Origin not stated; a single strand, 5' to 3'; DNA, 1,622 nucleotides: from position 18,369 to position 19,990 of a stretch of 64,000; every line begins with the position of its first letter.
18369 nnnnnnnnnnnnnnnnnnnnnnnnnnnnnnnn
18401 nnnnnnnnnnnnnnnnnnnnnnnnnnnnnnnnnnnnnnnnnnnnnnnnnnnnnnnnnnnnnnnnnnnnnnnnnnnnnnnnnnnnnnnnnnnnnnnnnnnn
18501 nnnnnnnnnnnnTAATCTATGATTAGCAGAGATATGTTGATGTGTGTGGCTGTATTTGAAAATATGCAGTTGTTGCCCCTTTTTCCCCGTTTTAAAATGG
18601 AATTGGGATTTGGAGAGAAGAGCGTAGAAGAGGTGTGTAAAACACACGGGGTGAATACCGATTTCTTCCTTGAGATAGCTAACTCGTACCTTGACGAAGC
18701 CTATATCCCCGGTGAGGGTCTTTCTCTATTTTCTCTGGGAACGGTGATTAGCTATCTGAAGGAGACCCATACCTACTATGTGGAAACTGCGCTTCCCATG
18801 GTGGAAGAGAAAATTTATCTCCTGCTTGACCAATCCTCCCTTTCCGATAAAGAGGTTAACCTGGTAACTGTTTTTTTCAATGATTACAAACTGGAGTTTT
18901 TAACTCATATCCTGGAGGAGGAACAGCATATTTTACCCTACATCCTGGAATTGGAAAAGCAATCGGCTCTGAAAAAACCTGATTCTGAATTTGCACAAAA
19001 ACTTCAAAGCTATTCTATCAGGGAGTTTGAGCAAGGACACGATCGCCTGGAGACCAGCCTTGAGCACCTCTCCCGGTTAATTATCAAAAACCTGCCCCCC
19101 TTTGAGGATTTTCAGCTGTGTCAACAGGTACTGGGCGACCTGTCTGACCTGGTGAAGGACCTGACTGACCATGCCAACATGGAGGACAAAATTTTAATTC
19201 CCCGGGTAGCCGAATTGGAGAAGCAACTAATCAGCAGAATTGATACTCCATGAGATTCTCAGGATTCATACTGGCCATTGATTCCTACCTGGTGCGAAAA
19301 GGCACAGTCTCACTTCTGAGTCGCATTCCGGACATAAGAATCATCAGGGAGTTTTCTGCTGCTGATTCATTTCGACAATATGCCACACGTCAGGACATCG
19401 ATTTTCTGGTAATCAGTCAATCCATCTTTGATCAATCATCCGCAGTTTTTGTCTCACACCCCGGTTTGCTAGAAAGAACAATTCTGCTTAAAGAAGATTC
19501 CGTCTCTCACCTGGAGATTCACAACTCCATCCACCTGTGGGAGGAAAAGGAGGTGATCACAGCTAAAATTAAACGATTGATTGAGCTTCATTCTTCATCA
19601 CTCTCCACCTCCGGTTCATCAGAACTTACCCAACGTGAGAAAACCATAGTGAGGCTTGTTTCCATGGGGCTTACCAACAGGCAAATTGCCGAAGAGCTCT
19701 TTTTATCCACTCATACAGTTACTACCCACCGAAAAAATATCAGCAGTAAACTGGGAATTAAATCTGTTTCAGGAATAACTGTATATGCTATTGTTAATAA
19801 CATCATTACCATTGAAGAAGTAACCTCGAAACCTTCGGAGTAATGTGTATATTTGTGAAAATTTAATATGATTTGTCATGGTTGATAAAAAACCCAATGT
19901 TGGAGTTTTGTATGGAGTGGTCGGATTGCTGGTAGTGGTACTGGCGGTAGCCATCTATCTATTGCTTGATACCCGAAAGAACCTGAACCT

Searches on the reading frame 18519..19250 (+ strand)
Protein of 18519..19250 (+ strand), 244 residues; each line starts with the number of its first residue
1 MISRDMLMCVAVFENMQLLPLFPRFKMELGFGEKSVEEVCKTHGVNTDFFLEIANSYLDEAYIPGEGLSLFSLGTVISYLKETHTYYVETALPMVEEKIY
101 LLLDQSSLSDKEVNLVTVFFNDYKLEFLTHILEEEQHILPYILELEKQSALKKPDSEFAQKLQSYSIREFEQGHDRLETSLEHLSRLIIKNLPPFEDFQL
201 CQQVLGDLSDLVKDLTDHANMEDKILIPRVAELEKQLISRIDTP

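Call 8: search_protein_families(library=ncbifam, proteins=[window:18519-19250:+], max_evalue=0.001)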
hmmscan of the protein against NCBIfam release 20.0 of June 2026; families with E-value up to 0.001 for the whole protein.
window:18519-19250:+ (244 aa): 1 family
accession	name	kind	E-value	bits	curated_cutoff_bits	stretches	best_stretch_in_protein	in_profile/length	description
TIGR03652.1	FeS_repair_RIC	equivalog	3.4e-15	56.5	204.7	1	32-230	26-216/216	iron-sulfur cluster repair di-iron protein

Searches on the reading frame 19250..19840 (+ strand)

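Call 8: search_protein_families(library=ncbifam, proteins=[window:19250-19840:+], max_evalue=0.001)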
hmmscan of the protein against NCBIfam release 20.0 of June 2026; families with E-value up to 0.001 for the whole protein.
window:19250-19840:+ (197 aa): 25 families
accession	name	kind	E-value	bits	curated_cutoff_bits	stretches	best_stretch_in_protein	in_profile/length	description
NF052445.1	RespRegMctR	equivalog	8.7e-16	57.9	300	1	120-185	139-204/205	two-component system response regulator MctR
NF047785.1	respo_reg_MadR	equivalog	3.3e-13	49.5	300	1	117-175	140-198/209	MadR family response regulator transcription factor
NF007935.0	PRK10651.1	equivalog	9.1e-13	47.9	250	1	119-183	149-213/216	two-component system response regulator NarL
NF011896.0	PRK15369.1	equivalog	1.6e-12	47.5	242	1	105-180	129-204/211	two component system response regulator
NF007403.0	PRK09935.1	equivalog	2e-12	47.2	271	1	111-185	135-209/210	fimbria biosynthesis transcriptional regulator FimZ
NF007685.0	PRK10360.1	equivalog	6.6e-10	39.1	258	1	118-171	130-183/196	response regulator transcription factor UhpA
NF007505.1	PRK10100.1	equivalog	1.3e-09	38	250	1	115-172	134-191/204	biofilm master transcriptional regulator CsgD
NF007708.0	PRK10403.1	equivalog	6.2e-09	35.6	343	1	118-178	146-206/215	nitrate/nitrite response regulator protein NarP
NF040749.1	tetrathio_RR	equivalog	1.2e-08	34.9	290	1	124-176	132-184/191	tetrathionate respiration response regulator TtrR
NF050132.1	TransRegAbsR2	equivalog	1.4e-08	33.9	850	1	114-169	519-574/582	LuxR family transcriptional regulator AbsR2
NF007018.1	PRK09483.1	equivalog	1.9e-08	34.2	280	1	121-193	144-216/217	UvrY/SirA/GacA family response regulator transcription factor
NF041232.1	BagY_FevT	exception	2.4e-08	33.3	700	1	124-173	295-344/367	LuxR family transcriptional regulator BagY/FevT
NF052366.1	photon_PedR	equivalog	2.9e-08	33.8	120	1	125-189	2-66/74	photosynthetic electron transport-dependent transcriptional regulator PedR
NF003420.0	PRK04841.1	equivalog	3.7e-08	31.9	537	1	123-172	836-885/903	HTH-type transcriptional regulator MalT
TIGR03541.1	reg_near_HchA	equivalog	1.5e-07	31.2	215.6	1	107-180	157-226/232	PA1136 family autoinducer-binding transcriptional regulator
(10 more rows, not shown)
